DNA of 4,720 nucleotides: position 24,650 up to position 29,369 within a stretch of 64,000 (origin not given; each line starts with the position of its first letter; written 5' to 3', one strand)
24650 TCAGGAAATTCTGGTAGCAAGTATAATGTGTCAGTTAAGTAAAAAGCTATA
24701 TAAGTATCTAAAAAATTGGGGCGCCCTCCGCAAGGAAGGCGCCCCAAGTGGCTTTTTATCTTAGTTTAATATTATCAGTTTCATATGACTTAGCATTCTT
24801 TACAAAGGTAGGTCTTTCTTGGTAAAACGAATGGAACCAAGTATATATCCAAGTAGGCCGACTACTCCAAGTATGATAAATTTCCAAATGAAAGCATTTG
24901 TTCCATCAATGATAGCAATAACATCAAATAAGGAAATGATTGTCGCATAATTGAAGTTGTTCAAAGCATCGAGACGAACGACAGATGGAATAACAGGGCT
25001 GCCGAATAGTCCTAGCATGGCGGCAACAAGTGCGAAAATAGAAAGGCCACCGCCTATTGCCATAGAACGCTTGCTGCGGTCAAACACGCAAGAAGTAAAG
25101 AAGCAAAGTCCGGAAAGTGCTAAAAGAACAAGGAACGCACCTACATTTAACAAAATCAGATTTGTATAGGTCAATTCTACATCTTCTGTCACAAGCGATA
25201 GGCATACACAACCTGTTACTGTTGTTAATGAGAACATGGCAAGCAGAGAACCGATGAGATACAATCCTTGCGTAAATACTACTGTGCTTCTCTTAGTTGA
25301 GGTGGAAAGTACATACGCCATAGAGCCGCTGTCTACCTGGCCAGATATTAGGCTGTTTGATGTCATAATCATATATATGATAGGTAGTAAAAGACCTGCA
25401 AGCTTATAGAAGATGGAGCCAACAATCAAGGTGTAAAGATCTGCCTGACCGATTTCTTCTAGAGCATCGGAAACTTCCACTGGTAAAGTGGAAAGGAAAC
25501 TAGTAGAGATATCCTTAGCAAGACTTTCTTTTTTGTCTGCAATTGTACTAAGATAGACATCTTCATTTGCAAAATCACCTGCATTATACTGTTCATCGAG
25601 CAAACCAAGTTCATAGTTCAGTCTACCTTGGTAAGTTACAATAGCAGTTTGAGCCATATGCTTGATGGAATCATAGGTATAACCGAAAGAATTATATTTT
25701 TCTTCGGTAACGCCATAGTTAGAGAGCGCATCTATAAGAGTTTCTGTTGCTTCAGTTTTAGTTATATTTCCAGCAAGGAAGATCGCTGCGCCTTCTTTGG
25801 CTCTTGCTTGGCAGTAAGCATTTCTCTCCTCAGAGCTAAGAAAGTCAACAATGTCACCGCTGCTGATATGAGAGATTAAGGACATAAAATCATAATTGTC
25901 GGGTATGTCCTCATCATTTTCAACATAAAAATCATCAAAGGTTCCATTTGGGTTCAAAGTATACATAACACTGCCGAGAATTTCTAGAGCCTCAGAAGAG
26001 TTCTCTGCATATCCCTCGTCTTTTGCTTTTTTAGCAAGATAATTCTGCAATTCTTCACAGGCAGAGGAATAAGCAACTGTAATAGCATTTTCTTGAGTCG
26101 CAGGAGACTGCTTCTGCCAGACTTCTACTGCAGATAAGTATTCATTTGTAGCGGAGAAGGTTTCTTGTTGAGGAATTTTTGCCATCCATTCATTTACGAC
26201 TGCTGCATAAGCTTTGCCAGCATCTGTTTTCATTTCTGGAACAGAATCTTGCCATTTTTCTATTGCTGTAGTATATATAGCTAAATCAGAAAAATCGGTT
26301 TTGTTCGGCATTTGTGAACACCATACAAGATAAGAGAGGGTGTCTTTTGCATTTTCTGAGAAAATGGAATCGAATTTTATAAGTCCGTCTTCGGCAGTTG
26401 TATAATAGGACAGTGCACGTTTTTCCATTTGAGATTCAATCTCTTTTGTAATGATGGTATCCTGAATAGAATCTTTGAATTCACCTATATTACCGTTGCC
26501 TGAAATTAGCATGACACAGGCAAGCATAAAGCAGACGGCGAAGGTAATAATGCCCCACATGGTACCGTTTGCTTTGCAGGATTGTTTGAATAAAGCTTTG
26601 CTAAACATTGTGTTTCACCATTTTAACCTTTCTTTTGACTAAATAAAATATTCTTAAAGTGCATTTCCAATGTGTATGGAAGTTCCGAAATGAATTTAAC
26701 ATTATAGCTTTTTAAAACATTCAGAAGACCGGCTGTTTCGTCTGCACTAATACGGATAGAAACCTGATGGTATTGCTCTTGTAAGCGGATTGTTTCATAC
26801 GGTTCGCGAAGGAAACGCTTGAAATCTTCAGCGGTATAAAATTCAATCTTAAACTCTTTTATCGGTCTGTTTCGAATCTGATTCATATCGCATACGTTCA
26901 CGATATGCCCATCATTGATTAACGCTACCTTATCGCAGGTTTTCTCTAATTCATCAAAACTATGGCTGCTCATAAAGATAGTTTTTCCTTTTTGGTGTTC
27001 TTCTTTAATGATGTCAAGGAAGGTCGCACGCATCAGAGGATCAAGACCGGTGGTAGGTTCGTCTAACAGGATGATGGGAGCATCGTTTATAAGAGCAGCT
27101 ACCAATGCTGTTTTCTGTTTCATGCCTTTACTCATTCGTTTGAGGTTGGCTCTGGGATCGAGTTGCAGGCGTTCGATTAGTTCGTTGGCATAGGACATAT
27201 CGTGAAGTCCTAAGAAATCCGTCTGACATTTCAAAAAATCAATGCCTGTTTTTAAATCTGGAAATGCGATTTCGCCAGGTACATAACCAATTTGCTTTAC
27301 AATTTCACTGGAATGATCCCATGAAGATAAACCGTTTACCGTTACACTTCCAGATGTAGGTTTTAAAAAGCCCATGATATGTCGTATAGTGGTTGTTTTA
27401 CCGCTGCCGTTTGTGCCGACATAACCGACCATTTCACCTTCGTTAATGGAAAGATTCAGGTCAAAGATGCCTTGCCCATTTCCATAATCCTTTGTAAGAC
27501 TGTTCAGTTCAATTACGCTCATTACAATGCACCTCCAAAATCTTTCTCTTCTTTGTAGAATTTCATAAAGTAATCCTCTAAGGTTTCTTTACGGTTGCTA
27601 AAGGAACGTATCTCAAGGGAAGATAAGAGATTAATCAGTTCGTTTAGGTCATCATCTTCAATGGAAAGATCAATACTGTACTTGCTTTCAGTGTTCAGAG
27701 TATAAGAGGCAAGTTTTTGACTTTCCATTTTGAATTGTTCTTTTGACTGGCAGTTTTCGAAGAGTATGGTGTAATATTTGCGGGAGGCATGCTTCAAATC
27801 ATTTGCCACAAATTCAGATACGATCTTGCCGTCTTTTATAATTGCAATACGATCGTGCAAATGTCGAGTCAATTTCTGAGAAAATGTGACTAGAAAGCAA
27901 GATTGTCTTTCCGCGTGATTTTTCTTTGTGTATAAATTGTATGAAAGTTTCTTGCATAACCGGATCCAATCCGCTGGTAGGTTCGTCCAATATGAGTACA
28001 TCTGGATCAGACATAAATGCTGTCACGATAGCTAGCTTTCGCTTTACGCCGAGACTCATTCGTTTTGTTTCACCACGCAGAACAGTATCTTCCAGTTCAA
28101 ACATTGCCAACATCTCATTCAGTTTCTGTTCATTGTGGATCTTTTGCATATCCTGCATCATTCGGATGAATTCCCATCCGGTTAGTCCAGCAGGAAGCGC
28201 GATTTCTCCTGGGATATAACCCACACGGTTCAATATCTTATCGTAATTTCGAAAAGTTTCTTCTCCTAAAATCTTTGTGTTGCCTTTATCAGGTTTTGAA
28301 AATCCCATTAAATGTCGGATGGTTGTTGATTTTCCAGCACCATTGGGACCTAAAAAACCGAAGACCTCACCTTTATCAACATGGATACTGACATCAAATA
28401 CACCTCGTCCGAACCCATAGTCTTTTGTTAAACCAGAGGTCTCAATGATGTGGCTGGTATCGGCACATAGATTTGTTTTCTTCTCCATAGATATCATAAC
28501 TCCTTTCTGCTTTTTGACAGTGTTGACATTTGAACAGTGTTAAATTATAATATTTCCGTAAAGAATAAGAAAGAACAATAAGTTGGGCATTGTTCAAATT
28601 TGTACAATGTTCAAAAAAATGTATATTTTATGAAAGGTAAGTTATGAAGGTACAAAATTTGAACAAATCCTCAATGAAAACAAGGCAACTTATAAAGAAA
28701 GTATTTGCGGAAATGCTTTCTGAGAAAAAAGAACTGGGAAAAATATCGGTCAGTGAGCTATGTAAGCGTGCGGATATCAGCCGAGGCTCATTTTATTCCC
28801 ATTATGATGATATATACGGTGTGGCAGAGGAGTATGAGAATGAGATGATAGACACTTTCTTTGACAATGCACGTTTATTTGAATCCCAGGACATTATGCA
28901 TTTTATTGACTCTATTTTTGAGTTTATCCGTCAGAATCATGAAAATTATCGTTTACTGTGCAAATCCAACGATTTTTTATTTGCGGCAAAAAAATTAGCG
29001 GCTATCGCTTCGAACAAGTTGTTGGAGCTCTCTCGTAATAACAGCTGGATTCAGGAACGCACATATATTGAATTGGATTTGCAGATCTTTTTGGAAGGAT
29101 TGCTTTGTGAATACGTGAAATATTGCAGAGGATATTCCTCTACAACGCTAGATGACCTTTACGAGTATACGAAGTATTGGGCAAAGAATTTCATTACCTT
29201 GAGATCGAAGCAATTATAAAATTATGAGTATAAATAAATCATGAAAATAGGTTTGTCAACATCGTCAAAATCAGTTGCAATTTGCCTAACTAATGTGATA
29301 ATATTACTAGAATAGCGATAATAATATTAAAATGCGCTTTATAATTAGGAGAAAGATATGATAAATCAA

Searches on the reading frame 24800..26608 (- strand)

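Call 13: search_protein_families(library=pfam, proteins=[window:24800-26608:-])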
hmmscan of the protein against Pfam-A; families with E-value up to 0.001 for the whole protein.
window:24800-26608:- (602 aa): 2 families
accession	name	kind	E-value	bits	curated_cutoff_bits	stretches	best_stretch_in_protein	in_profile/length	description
PF12679.13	ABC2_membrane_2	-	2.2e-07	30.9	27.2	1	378-600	46-283/283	ABC-2 family transporter protein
PF12698.13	ABC2_membrane_3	-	0.00022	20.9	31.6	1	275-591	83-345/347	ABC-2 family transporter protein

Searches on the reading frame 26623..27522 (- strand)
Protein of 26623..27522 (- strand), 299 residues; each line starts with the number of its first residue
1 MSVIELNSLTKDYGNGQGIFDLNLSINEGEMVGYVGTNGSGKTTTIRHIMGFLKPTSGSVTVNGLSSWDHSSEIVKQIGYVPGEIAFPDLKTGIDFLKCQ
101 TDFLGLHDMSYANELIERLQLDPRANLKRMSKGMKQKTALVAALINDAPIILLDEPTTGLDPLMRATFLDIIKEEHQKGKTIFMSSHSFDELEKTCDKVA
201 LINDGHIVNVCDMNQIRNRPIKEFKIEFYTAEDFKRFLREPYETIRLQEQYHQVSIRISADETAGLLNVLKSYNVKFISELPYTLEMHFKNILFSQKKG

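Call 68: search_protein_families(library=pfam, proteins=[window:26623-27522:-], max_evalue=0.00001)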
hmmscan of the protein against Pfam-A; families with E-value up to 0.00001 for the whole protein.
window:26623-27522:- (299 aa): 2 families
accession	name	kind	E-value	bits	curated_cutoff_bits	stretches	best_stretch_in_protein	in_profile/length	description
PF00005.33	ABC_tran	-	3.9e-25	89.5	25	1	21-158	3-137/137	ABC transporter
PF13304.12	AAA_21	-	9e-15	55.9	27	1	126-188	234-299/304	AAA domain, putative AbiEii toxin, Type IV TA system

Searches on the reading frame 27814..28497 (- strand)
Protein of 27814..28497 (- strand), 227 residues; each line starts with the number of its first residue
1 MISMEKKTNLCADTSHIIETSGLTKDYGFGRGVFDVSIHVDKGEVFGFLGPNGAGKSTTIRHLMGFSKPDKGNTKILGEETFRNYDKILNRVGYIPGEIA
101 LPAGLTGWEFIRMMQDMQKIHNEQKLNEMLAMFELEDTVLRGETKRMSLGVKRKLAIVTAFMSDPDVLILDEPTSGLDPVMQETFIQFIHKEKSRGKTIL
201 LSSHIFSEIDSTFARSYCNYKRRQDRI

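Call 69: search_protein_families(library=pfam, proteins=[window:27814-28497:-], max_evalue=0.00001)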
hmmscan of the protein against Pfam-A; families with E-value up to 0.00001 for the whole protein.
window:27814-28497:- (227 aa): 2 families
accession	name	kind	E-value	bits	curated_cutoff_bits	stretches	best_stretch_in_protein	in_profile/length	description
PF00005.33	ABC_tran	-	1.3e-26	94.3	25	1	35-175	3-137/137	ABC transporter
PF13304.12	AAA_21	-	5.8e-16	59.9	27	1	147-204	238-298/304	AAA domain, putative AbiEii toxin, Type IV TA system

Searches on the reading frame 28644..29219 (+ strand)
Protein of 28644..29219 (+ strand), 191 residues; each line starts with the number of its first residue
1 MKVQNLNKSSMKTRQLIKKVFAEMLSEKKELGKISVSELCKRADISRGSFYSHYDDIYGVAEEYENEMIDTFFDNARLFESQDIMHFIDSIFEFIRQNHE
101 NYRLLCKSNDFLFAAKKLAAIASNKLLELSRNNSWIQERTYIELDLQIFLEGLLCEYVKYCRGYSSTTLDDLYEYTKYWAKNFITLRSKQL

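Call 69: search_protein_families(library=pfam, proteins=[window:28644-29219:+], max_evalue=0.00001)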
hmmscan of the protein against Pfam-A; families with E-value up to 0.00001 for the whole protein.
window:28644-29219:+ (191 aa): 1 family
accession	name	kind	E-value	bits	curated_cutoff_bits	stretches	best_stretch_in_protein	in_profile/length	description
PF00440.29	TetR_N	-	7.3e-06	26.1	24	0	24-62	7-45/47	Bacterial regulatory proteins, tetR family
